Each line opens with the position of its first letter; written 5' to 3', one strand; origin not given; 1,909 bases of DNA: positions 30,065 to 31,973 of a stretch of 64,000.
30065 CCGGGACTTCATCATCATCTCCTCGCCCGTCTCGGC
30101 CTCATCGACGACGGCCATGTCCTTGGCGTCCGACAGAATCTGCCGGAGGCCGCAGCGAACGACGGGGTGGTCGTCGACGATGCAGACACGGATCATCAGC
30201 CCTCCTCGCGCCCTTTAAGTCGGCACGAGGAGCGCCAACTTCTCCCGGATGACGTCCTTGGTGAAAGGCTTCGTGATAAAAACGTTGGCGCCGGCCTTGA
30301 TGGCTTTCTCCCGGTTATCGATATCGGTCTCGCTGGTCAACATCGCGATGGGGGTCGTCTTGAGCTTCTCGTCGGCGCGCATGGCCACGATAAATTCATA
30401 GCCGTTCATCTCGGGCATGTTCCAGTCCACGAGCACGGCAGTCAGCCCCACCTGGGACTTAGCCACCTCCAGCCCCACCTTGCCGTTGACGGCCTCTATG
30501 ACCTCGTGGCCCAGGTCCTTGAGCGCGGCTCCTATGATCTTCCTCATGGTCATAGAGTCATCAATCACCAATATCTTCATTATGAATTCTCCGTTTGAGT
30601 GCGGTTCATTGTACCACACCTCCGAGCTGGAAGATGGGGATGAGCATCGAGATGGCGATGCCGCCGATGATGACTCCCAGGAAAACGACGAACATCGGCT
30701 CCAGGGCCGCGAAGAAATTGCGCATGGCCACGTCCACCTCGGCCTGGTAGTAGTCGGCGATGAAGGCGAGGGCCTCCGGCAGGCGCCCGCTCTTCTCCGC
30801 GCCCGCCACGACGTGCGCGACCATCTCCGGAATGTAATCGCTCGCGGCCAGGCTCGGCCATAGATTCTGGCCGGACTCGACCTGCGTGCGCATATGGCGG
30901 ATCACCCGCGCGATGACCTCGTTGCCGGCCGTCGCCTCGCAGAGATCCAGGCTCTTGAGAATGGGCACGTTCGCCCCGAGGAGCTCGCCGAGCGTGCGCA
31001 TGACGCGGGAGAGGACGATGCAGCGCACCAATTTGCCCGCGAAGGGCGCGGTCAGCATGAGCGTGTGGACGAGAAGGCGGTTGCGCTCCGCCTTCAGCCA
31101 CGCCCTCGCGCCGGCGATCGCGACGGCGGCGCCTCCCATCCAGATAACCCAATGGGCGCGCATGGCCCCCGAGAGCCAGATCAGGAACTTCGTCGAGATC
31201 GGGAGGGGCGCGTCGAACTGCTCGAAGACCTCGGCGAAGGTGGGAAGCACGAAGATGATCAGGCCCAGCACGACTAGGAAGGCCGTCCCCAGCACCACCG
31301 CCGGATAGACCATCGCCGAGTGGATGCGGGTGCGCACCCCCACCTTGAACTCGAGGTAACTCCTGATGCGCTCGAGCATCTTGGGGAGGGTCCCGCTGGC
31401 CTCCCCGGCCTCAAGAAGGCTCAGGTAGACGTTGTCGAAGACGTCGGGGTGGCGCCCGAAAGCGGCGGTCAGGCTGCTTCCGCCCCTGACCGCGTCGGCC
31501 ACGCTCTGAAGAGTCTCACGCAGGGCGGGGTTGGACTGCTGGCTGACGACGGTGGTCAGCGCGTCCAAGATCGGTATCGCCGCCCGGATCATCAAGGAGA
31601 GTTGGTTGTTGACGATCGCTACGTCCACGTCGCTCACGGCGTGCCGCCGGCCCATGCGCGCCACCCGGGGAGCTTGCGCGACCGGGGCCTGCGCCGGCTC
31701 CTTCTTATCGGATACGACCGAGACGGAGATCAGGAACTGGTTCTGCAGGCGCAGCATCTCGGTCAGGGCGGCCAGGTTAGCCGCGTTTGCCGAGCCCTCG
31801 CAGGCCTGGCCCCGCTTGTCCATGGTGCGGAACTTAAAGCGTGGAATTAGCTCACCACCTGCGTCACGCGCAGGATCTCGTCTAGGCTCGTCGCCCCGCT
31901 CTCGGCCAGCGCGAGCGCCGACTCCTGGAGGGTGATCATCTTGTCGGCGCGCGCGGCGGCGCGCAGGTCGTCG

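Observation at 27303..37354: Type IV filament operon with a complete phosphorelay embedded between the pilin and the motor, lacking secretin, alignment complex, peptidase and retraction ATPase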

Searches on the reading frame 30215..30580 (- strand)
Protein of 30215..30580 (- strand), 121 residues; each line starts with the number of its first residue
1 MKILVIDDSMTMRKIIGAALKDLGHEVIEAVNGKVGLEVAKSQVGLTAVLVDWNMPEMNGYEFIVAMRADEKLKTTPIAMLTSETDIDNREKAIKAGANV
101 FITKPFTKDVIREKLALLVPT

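Call 6: search_protein_families(library=pfam, proteins=[window:30215-30580:-], max_evalue=0.01)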
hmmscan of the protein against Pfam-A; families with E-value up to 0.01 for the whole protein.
window:30215-30580:- (121 aa): 1 family
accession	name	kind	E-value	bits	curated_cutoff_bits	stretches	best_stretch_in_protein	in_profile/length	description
PF00072.30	Response_reg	-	1.5e-24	86.8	30.2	1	3-115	1-110/111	Response regulator receiver domain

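Call 17: search_protein_families(library=ncbifam, proteins=[window:30215-30580:-], max_evalue=0.01)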
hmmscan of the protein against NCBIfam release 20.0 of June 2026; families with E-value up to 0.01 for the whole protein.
window:30215-30580:- (121 aa): 93 families (the best 25 are shown)
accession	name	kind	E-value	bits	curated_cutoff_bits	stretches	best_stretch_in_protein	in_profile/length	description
NF007901.0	PRK10610.1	equivalog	3.8e-24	85.3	189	1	1-116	6-121/129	chemotaxis response regulator CheY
NF011874.0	PRK15347.1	equivalog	5.5e-20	71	852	1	1-115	691-806/921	two component system sensor kinase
NF007135.0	PRK09581.1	equivalog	1.2e-18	67.2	474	1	2-107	4-108/457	PleD family two-component system response regulator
TIGR02154.1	PhoB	equivalog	7e-18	64.8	296.2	1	2-109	4-110/226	phosphate regulon transcriptional regulator PhoB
NF045991.1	RespRegCtrARhodob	equivalog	6e-17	62.1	350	1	1-111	1-108/224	response regulator transcription factor CtrA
NF008099.0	PRK10841.1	equivalog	7.4e-17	60.4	920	1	1-117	825-938/949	two-component system sensor histidine kinase RcsC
NF012227.0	AdeR_RR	equivalog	3.1e-16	59.6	340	1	2-109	13-116/239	efflux system response regulator transcription factor AdeR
NF045944.1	ResRegRpaBCyano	equivalog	4.9e-16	58.8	330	1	4-112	1-105/229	response regulator transcription factor RpaB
NF008469.0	PRK11361.1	equivalog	2.5e-15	56.1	714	1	2-111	6-112/461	acetoacetate metabolism transcriptional regulator AtoC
NF041866.1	EpsW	equivalog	2.8e-15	56.1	200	1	3-113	8-119/131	exopolysaccharide biosynthesis response regulator EpsW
NF047654.1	DiguCycDgcRLepto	equivalog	1.2e-14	54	500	1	2-106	4-107/295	diguanylate cyclase DgcR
NF006900.1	PRK09390.1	equivalog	1.8e-14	53.8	255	1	2-115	6-116/203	response regulator FixJ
NF041734.1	resp_reg_RppA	equivalog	2.2e-14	53.3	250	1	1-112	1-111/229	two-component system response regulator RppA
NF053854.1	RespRegPhoBBctds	equivalog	3.1e-14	52.9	270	1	3-108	1-105/225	two-component system response regulator PhoB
NF041367.1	CheY_Halo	equivalog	6.4e-14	52.3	200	1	3-115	1-110/114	chemotaxis protein CheY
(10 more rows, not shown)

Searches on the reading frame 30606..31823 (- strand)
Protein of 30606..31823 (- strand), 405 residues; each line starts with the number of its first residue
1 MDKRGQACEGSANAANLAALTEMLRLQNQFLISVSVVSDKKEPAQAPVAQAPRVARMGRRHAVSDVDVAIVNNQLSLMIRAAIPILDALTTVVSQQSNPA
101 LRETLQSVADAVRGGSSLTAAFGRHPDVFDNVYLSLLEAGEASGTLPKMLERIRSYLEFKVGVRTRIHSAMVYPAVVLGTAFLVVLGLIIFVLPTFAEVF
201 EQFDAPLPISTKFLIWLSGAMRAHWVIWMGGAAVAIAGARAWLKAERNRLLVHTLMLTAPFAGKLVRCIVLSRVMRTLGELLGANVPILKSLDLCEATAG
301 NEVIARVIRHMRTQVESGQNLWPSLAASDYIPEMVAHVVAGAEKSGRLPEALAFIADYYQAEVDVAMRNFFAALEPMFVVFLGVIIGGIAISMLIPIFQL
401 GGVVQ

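Call 6: search_protein_families(library=pfam, proteins=[window:30606-31823:-], max_evalue=0.01)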
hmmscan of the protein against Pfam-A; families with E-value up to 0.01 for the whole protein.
window:30606-31823:- (405 aa): 1 family
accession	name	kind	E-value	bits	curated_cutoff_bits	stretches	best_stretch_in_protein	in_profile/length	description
PF00482.28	T2SSF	-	1.3e-52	177.5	25.2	2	73-194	3-125/125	Type II secretion system (T2SS), protein F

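Call 17: search_protein_families(library=ncbifam, proteins=[window:30606-31823:-], max_evalue=0.01)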
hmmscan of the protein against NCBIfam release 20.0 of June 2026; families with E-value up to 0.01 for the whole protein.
window:30606-31823:- (405 aa): 6 families
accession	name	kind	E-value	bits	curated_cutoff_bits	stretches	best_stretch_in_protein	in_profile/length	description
TIGR02120.1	GspF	equivalog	3.9e-92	309.6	424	1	1-401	6-398/401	type II secretion system inner membrane protein GspF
NF052607.1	T4PiliAsmPilCThrm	equivalog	1.1e-80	271.8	700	1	2-400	10-400/406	type IV pilus assembly protein PilC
NF052606.1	T4PiliAsmPilCMyx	equivalog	1.9e-78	264.1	700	1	57-404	71-418/419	type IV pilus assembly protein PilC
NF007861.0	PRK10573.1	equivalog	2.8e-61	207.8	401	1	59-404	53-398/401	protein transport protein HofC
NF047826.1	T3SSXpsF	equivalog_domain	5.1e-56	190.2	650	1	2-404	10-404/405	type II secretion system protein XpsF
NF041012.2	T4P_ComGB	equivalog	1.5e-32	113.3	240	1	93-400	27-330/332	competence type IV pilus assembly protein ComGB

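Call 19: search_solved_structures(query=window:30606-31823:-, max_evalue=0.001)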
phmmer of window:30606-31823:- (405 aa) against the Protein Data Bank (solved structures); distinct sequences matched with E-value up to 0.001: 5.
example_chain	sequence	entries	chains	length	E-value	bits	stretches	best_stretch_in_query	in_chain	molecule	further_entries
3jc8_Ca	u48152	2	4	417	6e-61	209.8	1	63-405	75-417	Type 4 fimbrial assembly protein PilC | PilC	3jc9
2vma_A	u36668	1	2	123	6.9e-16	61.5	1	60-171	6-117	GENERAL SECRETION PATHWAY PROTEIN F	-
2vmb_A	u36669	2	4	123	1.1e-15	60.8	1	60-170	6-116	GENERAL SECRETION PATHWAY PROTEIN F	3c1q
5nbg_A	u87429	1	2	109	2.7e-15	59.6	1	63-169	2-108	General secretion pathway protein F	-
2whn_A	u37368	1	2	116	1.9e-14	56.8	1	66-170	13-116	PILUS ASSEMBLY PROTEIN PILC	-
